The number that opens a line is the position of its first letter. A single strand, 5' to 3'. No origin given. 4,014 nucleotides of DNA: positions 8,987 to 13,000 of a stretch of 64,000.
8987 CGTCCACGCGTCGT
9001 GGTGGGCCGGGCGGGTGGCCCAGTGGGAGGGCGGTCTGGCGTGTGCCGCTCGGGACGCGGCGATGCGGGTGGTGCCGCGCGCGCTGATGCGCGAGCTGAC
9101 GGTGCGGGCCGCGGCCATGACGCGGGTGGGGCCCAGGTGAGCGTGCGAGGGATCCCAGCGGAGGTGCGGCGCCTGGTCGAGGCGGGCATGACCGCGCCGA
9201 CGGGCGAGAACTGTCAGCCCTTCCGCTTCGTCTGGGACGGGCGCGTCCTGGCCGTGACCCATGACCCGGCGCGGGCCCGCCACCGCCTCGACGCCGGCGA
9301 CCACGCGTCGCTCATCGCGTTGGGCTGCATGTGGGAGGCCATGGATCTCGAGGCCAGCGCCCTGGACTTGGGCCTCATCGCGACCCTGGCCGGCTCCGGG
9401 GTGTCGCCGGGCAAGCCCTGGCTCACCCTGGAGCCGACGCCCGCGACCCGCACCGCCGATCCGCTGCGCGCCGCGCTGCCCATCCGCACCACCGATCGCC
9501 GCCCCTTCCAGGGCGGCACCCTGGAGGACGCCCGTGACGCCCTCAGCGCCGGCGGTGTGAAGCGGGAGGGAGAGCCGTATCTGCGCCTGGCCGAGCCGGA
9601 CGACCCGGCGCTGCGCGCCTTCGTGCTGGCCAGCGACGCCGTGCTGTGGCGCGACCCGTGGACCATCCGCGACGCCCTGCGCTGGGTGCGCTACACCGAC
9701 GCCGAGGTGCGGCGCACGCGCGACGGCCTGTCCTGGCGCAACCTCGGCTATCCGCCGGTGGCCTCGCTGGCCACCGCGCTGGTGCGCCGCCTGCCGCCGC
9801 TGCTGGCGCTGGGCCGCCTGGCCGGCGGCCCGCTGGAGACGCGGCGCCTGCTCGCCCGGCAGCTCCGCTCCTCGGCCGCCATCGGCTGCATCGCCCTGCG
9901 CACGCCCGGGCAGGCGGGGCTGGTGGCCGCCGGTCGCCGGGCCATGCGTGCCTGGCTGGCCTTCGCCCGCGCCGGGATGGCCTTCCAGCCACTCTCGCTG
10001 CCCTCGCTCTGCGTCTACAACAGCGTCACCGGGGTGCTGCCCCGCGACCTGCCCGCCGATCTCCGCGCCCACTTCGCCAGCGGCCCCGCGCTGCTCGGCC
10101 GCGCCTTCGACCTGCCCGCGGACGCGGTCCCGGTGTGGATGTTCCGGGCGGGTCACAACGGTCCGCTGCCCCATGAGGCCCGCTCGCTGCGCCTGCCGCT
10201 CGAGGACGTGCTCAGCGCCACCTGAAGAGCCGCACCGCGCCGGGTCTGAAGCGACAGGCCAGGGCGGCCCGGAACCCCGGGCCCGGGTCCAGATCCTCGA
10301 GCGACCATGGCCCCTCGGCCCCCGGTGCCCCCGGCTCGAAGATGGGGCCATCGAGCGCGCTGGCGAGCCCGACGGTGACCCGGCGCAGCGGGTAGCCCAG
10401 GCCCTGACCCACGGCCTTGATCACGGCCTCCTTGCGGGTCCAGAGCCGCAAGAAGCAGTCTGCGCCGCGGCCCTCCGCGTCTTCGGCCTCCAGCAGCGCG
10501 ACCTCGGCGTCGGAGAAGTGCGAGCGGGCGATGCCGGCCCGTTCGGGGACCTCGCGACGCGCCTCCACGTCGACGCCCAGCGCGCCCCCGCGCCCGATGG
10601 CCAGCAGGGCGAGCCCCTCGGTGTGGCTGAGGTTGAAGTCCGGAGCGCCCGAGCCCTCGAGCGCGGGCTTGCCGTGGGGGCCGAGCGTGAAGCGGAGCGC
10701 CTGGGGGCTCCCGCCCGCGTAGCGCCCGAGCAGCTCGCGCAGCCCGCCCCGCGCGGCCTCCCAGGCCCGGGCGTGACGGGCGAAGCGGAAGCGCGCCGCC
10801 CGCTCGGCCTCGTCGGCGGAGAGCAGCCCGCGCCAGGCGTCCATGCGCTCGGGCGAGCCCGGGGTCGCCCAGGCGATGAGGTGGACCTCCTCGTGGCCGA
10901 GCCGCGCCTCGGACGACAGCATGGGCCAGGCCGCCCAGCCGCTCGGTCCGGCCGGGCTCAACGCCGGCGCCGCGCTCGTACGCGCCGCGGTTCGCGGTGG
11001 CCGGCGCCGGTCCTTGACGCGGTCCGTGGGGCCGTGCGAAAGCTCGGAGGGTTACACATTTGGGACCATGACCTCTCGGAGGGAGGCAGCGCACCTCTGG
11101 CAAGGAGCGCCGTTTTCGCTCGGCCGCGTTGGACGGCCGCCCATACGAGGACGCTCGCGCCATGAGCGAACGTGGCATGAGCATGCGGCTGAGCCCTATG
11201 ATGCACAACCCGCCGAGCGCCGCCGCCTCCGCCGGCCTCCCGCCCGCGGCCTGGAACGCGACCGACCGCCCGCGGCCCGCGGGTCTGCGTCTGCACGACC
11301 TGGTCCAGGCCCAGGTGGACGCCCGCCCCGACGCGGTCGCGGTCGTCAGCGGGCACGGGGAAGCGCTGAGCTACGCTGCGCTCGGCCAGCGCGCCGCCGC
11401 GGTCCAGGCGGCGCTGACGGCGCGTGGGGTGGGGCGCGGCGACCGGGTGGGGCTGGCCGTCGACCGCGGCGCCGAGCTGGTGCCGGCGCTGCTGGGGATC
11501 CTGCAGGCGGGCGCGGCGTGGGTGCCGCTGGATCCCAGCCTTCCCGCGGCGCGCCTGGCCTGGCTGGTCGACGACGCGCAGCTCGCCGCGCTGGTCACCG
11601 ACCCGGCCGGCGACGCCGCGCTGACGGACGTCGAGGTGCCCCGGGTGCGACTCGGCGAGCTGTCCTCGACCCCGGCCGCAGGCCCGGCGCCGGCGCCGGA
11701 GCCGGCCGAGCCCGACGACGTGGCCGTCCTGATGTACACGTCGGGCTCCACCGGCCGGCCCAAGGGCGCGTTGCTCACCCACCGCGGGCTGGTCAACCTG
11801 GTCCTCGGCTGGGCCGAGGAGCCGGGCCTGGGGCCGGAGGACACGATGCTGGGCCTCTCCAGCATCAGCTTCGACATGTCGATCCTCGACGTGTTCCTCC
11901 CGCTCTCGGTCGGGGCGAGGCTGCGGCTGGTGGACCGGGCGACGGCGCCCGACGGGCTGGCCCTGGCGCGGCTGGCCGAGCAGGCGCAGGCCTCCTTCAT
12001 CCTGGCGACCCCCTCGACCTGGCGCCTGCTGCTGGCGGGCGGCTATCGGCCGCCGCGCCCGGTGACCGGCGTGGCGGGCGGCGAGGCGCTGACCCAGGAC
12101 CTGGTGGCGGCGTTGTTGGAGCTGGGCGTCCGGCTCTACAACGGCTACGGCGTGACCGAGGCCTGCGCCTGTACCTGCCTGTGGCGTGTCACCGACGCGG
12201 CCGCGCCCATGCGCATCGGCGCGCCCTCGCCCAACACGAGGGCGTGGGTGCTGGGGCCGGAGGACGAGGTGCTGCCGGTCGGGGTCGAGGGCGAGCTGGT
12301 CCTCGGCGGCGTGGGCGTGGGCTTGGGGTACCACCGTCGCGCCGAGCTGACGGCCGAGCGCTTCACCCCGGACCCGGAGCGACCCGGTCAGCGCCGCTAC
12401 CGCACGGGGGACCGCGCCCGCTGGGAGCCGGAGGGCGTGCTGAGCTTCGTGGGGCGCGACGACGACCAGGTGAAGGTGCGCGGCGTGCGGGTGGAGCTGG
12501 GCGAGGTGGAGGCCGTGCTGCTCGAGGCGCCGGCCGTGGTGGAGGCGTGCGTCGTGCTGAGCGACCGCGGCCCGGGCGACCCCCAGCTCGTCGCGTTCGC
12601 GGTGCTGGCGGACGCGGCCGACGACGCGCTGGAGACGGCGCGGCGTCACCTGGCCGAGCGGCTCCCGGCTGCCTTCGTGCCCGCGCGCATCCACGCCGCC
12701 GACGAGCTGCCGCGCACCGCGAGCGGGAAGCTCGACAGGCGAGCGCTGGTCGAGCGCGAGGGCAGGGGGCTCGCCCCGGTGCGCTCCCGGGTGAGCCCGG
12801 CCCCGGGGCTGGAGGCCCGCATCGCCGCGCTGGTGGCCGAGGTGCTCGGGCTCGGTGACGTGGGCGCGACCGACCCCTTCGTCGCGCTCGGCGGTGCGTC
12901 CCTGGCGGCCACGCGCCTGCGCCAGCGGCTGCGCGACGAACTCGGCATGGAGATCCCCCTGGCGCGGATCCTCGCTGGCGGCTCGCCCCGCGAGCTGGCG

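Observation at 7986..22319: Hybrid NRPS-PKS cluster with a module order I cannot match to a characterised pathway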

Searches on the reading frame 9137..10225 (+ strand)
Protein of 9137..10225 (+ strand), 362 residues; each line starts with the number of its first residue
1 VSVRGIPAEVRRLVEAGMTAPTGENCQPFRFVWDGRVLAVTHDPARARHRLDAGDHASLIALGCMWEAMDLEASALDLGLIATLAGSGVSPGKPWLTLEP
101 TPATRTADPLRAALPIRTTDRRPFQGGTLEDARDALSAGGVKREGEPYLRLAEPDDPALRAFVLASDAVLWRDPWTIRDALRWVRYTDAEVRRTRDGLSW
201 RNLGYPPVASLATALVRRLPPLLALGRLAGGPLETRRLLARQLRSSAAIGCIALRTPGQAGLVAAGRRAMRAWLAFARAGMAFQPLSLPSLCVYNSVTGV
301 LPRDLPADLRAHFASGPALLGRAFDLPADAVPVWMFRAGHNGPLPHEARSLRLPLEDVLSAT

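Call 6: search_protein_families(library=pfam, proteins=[window:9137-10225:+], max_evalue=0.001)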
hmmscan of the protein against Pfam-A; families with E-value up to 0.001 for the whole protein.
window:9137-10225:+ (362 aa): 0 families

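Call 9: search_protein_families(library=ncbifam, proteins=[window:9137-10225:+], max_evalue=0.001)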
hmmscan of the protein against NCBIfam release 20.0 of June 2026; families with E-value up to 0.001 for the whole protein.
window:9137-10225:+ (362 aa): 4 families
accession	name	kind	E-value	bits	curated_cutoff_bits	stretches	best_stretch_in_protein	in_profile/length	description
NF047509.1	Rv3131_FMN_oxido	subfamily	3.2e-29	102.4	199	1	13-288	2-271/319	Acg family FMN-binding oxidoreductase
NF005901.0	PRK07877.1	equivalog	3.6e-23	81.7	476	1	9-360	376-719/722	Rv1355c family protein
NF011424.0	PRK14851.1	subfamily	1.2e-14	53.3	1170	1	12-287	330-605/679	hypothetical protein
NF011425.0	PRK14852.1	equivalog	1.3e-09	36.5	1337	1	245-359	874-985/989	hypothetical protein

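Call 63: search_solved_structures(query=window:9137-10222:+, max_evalue=0.01)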
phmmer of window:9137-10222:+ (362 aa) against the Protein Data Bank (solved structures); distinct sequences matched with E-value up to 0.01: 0.

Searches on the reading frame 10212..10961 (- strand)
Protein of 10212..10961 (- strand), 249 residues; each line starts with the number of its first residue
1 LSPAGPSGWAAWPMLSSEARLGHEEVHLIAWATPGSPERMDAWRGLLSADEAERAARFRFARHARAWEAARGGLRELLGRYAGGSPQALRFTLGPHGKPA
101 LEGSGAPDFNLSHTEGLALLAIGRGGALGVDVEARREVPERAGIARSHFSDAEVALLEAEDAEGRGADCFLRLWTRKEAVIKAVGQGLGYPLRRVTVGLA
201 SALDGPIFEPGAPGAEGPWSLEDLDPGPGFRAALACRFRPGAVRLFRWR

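Call 4: search_protein_families(library=pfam, proteins=[window:10212-10961:-], max_evalue=0.001)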
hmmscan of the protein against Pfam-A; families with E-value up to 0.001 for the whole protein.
window:10212-10961:- (249 aa): 2 families
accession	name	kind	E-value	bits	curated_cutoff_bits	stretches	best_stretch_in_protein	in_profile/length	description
PF01648.25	ACPS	-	1.3e-15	57.8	25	1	128-197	2-76/111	4'-phosphopantetheinyl transferase superfamily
PF22624.1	AASDHPPT_N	-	9.5e-05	23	27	1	44-121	14-96/100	4'-phosphopantetheinyl transferase, N-terminal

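Call 9: search_protein_families(library=ncbifam, proteins=[window:10212-10961:-], max_evalue=0.001)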
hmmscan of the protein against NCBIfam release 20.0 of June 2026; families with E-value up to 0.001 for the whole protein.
window:10212-10961:- (249 aa): 4 families
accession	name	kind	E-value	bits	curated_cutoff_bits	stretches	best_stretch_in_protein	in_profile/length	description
NF042922.1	4PPT_HetI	equivalog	4.5e-35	121.1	370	1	12-236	5-224/235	4'-phosphopantetheinyl transferase HetI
NF007676.0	PRK10351.1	equivalog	5.4e-15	55.5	174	1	90-186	50-145/195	4'-phosphopantetheinyl transferase AcpT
NF047349.1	4PPT_AusB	equivalog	1.4e-05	24.7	225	1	85-192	59-156/205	aureusimine biosynthesis 4'-phosphopantetheinyl transferase AusB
TIGR00556.1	pantethn_trn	domain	2e-05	24.7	45.35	1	128-190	5-70/128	phosphopantetheine--protein transferase domain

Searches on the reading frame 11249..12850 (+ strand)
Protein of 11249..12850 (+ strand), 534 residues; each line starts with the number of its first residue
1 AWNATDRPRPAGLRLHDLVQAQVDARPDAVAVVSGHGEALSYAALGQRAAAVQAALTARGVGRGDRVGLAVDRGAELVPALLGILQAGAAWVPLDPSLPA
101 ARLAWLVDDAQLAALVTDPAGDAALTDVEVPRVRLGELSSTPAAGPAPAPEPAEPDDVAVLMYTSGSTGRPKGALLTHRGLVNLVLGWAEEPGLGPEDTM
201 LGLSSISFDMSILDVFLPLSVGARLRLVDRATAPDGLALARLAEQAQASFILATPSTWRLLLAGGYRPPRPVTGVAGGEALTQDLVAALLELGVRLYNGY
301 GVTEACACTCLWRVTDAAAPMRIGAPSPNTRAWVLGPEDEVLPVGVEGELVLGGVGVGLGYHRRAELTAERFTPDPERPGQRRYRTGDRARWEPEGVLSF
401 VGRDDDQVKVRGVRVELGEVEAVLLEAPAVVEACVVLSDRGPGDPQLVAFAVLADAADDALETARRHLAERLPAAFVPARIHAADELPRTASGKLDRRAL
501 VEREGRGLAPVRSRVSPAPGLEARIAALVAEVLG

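Call 27: search_solved_structures(query=window:11249-12850:+, max_evalue=1e-30, show_alignments=2)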
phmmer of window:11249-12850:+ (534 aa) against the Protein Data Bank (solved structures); distinct sequences matched with E-value up to 1e-30: 84 (the best 60 are shown).
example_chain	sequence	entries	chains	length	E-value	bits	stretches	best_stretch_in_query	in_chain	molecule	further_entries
9be3_A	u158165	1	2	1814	9.3e-150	503.1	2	9-534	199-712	Linear gramicidin synthase subunit A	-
6mfz_A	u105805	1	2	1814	9.3e-150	503.1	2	9-534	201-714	Linear gramicidin synthase subunit A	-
9be4_A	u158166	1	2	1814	9.3e-150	503.1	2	9-534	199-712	Linear gramicidin synthase subunit A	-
9meh_A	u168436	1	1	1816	9.4e-150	503.1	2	9-534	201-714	Linear gramicidin synthase subunit A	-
6mfy_A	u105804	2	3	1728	2e-147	495.4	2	9-534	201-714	Linear gramicidin synthase subunit A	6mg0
8xjz_C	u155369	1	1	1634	4.2e-114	385.5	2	3-534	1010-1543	Peptide synthetase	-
5u89_A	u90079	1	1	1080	4.2e-93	316.2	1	2-504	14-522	Amino acid adenylation domain protein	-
6p1j_A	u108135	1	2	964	2.6e-88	300.3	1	2-500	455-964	Txo2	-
4zxh_A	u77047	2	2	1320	3.1e-87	296.8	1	16-502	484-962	ABBFA_003403 | Tyrocidine synthetase 3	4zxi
8www_A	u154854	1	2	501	4.1e-87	296.4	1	19-500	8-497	Carrier domain-containing protein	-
4gr5_A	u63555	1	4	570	8.1e-83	282.2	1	9-501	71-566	Non-ribosomal peptide synthetase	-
9bfd_A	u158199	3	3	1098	1.1e-82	281.8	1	8-504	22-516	Tyrocidine synthase 1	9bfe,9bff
9bfd_B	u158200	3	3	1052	2.4e-82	280.7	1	10-534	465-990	Tyrocidine synthase 2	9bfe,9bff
2vsq_A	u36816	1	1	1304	1.2e-81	278.3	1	22-534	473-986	SURFACTIN SYNTHETASE SUBUNIT 3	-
5es5_A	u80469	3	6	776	5.3e-77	263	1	9-534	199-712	Linear gramicidin synthetase subunit A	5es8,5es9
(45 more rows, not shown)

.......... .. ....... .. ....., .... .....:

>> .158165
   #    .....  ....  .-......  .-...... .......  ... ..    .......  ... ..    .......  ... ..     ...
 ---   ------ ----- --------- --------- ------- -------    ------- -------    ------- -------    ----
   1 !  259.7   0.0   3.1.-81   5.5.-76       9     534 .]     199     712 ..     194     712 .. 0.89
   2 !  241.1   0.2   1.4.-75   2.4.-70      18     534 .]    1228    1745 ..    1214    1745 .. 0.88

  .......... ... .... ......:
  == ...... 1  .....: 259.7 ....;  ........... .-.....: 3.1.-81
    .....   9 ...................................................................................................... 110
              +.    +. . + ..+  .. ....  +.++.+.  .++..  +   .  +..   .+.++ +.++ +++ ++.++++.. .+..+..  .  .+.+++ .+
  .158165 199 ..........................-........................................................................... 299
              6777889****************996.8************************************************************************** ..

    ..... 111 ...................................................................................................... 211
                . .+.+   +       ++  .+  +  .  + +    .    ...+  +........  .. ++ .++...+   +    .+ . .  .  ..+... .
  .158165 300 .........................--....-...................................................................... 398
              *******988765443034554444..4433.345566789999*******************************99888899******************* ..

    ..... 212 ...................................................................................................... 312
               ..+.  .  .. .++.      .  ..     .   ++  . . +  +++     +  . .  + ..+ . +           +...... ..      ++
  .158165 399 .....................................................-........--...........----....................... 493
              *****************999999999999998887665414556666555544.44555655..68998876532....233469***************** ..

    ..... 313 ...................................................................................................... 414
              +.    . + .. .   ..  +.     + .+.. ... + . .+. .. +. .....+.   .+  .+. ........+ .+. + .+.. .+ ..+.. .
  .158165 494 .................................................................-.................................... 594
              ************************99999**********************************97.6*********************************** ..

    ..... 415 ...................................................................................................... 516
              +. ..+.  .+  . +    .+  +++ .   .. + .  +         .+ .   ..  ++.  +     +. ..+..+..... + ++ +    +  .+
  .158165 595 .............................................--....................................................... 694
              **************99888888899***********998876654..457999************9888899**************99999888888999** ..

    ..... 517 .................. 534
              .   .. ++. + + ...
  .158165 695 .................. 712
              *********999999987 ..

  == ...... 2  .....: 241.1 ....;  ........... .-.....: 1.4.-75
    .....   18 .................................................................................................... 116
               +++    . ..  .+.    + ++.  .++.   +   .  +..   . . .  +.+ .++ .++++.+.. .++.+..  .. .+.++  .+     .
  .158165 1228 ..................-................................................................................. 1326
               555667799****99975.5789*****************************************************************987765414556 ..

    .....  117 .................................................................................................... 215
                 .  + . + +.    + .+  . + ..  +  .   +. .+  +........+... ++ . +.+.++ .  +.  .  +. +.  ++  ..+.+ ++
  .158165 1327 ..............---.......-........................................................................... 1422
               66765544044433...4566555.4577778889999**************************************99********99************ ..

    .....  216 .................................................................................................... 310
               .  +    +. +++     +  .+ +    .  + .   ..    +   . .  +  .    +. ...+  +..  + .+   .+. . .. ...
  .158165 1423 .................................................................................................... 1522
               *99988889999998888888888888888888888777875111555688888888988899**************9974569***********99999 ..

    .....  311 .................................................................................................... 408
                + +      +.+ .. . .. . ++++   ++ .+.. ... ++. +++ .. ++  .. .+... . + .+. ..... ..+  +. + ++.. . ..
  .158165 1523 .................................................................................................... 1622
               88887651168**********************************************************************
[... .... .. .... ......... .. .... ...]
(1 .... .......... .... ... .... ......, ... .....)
